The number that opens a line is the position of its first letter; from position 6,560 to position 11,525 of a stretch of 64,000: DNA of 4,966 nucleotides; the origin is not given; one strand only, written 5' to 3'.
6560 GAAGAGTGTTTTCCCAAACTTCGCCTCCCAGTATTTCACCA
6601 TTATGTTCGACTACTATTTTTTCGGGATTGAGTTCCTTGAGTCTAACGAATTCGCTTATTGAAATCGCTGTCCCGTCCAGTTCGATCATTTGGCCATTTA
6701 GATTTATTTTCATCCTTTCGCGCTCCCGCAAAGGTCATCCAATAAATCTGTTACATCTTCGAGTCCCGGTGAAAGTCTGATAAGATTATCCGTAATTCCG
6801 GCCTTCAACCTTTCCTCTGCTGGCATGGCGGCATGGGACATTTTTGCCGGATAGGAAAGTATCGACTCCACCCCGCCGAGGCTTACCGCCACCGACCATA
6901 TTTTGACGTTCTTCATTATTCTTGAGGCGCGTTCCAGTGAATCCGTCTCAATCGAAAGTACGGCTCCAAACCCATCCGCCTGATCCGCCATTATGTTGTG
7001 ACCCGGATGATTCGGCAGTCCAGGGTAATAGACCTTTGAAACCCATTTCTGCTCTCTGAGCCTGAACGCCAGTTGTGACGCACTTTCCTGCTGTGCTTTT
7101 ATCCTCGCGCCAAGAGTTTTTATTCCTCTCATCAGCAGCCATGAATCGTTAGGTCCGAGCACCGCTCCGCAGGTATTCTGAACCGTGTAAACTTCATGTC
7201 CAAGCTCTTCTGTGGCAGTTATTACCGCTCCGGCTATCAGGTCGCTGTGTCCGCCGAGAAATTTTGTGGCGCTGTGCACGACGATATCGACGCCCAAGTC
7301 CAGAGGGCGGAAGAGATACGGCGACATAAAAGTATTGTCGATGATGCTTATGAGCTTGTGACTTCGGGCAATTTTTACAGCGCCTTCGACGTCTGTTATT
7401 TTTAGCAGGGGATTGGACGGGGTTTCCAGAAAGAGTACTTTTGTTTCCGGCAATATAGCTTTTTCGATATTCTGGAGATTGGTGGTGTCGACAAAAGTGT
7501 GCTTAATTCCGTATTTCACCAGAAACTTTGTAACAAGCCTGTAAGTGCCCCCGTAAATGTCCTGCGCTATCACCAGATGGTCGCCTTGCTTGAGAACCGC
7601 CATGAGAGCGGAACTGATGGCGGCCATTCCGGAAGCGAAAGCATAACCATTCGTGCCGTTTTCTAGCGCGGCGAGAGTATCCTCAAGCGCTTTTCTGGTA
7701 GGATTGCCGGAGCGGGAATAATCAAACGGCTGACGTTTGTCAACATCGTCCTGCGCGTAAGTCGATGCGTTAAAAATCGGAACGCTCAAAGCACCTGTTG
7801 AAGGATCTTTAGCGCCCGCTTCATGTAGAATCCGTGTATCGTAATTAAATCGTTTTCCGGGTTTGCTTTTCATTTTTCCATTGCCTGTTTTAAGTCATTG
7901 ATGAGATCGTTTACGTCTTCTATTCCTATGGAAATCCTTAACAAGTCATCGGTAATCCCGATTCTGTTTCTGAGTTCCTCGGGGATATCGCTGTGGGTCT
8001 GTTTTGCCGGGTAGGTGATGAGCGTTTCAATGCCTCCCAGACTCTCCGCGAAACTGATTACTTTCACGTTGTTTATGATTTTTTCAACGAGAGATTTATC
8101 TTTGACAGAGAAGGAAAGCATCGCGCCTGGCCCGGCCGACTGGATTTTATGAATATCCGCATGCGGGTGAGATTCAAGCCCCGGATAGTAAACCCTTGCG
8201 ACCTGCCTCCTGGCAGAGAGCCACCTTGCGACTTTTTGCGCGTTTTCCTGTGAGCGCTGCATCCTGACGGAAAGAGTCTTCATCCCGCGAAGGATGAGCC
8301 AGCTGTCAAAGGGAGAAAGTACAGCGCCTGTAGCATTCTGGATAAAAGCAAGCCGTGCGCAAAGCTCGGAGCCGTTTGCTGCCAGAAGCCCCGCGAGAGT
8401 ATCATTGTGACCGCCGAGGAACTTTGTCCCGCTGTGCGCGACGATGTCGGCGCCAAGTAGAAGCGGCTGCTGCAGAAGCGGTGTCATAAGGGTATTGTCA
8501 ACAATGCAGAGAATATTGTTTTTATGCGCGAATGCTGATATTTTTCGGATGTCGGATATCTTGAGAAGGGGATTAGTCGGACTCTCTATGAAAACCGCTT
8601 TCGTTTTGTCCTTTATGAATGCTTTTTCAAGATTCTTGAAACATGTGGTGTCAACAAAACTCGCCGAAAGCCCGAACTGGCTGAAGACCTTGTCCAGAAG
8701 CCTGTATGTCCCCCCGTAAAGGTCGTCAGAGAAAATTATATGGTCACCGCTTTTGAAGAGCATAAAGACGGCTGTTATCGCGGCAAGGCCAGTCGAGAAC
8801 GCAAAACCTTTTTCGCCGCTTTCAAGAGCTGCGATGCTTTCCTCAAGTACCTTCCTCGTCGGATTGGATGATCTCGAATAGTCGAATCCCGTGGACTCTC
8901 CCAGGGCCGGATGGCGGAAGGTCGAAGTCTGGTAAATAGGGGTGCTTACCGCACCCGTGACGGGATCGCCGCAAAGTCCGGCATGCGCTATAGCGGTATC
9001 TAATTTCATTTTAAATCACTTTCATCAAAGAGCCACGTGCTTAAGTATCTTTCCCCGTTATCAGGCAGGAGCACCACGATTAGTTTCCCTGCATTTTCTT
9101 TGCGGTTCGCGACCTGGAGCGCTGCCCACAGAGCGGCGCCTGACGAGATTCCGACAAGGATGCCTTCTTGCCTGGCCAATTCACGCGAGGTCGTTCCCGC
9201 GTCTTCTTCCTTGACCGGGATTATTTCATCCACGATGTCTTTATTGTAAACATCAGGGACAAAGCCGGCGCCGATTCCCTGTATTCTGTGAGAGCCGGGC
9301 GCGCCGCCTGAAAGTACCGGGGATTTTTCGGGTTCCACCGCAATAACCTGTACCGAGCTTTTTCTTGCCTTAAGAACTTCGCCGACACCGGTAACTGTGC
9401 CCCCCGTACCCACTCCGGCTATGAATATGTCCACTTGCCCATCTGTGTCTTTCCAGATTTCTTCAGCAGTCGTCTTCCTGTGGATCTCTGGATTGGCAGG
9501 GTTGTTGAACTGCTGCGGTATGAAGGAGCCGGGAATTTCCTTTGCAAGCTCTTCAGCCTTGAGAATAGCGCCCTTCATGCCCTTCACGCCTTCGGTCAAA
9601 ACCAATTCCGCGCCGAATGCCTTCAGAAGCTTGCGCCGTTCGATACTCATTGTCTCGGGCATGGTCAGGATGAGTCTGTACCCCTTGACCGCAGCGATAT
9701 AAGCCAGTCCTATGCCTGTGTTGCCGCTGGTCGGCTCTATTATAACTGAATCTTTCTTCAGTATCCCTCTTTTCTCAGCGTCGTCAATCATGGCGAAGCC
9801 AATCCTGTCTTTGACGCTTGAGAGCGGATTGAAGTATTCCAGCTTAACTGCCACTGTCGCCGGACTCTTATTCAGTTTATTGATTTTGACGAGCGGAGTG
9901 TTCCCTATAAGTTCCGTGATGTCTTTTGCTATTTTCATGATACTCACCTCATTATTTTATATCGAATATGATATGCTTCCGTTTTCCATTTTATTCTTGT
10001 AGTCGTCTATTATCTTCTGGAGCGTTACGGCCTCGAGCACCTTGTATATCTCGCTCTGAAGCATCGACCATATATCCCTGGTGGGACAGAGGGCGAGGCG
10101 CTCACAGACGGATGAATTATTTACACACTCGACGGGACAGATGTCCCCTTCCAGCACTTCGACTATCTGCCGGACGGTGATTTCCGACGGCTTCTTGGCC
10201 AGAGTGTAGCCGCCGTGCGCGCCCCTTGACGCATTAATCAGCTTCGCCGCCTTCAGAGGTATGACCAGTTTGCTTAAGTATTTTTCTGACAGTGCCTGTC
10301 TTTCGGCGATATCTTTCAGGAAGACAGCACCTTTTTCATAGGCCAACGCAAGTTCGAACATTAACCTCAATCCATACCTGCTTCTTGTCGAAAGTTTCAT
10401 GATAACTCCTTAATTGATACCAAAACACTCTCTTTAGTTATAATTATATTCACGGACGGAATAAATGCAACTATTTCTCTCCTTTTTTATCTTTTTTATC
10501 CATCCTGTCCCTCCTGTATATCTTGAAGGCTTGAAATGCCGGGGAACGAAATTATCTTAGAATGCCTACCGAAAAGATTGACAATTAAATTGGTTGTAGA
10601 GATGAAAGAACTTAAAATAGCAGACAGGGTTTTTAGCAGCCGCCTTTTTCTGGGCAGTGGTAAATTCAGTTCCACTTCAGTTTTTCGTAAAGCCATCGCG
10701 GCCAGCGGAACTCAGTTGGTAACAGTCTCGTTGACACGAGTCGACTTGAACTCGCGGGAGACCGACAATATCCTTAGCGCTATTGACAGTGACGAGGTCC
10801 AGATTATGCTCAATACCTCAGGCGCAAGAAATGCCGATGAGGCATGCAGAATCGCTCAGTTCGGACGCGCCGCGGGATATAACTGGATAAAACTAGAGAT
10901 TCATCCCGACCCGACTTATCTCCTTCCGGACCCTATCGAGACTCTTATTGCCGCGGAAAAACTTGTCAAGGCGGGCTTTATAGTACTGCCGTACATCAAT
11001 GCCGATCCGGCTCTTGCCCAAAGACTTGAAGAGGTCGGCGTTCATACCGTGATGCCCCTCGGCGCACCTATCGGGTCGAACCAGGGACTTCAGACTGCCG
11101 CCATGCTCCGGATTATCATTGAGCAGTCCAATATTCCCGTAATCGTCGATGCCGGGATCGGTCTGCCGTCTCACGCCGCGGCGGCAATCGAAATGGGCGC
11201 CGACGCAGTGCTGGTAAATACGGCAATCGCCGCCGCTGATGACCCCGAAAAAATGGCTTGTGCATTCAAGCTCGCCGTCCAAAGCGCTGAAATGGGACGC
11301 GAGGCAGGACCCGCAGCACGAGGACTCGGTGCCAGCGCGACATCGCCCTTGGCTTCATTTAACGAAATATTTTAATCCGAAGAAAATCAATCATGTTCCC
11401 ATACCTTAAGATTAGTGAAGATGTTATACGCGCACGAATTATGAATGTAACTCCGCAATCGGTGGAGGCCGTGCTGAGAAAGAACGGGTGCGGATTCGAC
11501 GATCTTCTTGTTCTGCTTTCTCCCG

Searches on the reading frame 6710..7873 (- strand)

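Call 29: search_protein_families(library=pfam, proteins=[window:6710-7873:-])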
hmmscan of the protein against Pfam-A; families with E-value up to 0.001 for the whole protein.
window:6710-7873:- (387 aa): 4 families
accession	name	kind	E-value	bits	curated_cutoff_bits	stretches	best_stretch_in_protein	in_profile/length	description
PF01053.26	Cys_Met_Meta_PP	-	1.4e-145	485.1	27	1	12-381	1-376/381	Cys/Met metabolism PLP-dependent enzyme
PF00155.27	Aminotran_1_2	-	6.6e-05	22.7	19.7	1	60-182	44-188/361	Aminotransferase class I and II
PF06838.17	Met_gamma_lyase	-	0.00012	21.2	24.2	1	76-219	76-238/405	Methionine gamma-lyase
PF00266.25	Aminotran_5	-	0.0004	19.9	21.5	1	84-207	75-204/371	Aminotransferase class-V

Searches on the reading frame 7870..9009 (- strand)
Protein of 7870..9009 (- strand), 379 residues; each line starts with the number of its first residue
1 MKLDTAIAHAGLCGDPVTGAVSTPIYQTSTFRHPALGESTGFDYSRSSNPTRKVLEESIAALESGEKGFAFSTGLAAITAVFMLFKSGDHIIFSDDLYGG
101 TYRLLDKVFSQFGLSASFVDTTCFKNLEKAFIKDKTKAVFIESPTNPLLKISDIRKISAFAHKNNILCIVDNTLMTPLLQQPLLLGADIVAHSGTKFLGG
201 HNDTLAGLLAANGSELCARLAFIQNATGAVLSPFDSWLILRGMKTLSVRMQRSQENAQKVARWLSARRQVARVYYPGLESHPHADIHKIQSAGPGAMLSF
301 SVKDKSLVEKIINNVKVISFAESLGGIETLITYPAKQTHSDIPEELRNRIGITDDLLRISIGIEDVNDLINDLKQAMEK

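Call 29: search_protein_families(library=pfam, proteins=[window:7870-9009:-])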
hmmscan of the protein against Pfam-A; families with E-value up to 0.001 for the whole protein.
window:7870-9009:- (379 aa): 3 families
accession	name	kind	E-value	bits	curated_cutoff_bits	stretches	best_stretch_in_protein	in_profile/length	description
PF01053.26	Cys_Met_Meta_PP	-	1e-152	508.6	27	1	4-378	1-381/381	Cys/Met metabolism PLP-dependent enzyme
PF00155.27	Aminotran_1_2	-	5e-05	23.1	19.7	1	68-173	68-187/361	Aminotransferase class I and II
PF00266.25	Aminotran_5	-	0.00028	20.4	21.5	1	85-199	85-204/371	Aminotransferase class-V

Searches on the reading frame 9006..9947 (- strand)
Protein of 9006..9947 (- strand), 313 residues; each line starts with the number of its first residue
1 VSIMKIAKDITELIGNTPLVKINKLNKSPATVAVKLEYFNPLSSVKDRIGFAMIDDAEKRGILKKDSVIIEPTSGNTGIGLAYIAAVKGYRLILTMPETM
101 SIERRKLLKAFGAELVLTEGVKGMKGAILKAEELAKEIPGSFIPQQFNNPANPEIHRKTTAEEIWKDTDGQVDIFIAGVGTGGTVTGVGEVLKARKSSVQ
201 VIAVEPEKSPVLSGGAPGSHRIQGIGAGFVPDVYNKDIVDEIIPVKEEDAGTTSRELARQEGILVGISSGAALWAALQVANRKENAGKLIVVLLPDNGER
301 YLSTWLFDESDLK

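Call 29: search_protein_families(library=pfam, proteins=[window:9006-9947:-])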
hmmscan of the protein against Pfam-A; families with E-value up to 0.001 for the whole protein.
window:9006-9947:- (313 aa): 1 family
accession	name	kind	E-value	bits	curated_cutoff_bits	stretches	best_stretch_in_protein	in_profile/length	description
PF00291.31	PALP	-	9.5e-74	248.8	35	1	10-296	1-295/295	Pyridoxal-phosphate dependent enzyme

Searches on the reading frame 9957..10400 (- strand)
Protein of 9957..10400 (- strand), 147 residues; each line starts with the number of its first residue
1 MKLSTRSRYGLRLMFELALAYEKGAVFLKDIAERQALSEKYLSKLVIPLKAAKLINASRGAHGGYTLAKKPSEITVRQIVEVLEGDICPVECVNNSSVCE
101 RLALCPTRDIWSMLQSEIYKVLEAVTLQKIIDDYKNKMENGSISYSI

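Call 29: search_protein_families(library=pfam, proteins=[window:9957-10400:-])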
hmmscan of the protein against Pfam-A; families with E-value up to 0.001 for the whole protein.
window:9957-10400:- (147 aa): 1 family
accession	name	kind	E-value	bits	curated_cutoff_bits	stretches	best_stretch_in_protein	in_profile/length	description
PF02082.26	Rrf2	-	4.5e-37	127.6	30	1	3-133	1-132/132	Iron-dependent Transcriptional regulator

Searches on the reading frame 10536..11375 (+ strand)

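Call 3: search_protein_families(library=pfam, proteins=[window:10536-11375:+])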
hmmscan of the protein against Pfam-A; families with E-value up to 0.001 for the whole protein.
window:10536-11375:+ (279 aa): 3 families
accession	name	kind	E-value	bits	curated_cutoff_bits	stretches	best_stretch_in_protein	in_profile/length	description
PF05690.20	ThiG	-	1.8e-96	322.7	23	1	27-271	1-247/247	Thiazole biosynthesis protein ThiG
PF00977.27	His_biosynth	-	2.6e-05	24.2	23.6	1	183-238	57-110/228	Histidine biosynthesis protein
PF04131.20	NanE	-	0.00076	19.2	27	0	195-233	140-178/192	Putative N-acetylmannosamine-6-phosphate epimerase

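Call 4: search_protein_families(library=ncbifam, proteins=[window:10536-11375:+])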
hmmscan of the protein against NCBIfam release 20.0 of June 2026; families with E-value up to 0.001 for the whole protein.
window:10536-11375:+ (279 aa): 7 families
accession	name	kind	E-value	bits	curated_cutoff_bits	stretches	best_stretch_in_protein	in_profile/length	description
TIGR03151.1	enACPred_II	equivalog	3.4e-09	36.4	453.1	1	142-238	104-200/307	enoyl-[acyl-carrier-protein] reductase FabK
NF005442.0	PRK07028.1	equivalog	1.1e-05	24.2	593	1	161-252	124-214/430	bifunctional hexulose-6-phosphate synthase/ribonuclease regulator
NF003302.0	PRK04302.1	subfamily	1.6e-05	24.7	132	1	196-240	170-214/223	triose-phosphate isomerase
NF003215.0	PRK04180.1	equivalog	2.7e-05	23.7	395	1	189-250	198-261/298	pyridoxal 5'-phosphate synthase lyase subunit PdxS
TIGR00343.1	TIGR00343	equivalog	3.1e-05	23.7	438.45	1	189-250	187-250/287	pyridoxal 5'-phosphate synthase lyase subunit PdxS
NF002231.0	PRK01130.1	subfamily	5.4e-05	22.3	189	1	189-244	171-223/230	putative N-acetylmannosamine-6-phosphate 2-epimerase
NF003198.0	PRK04169.1-2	subfamily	0.00043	19.4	247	1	175-243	174-241/249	geranylgeranylglyceryl/heptaprenylglyceryl phosphate synthase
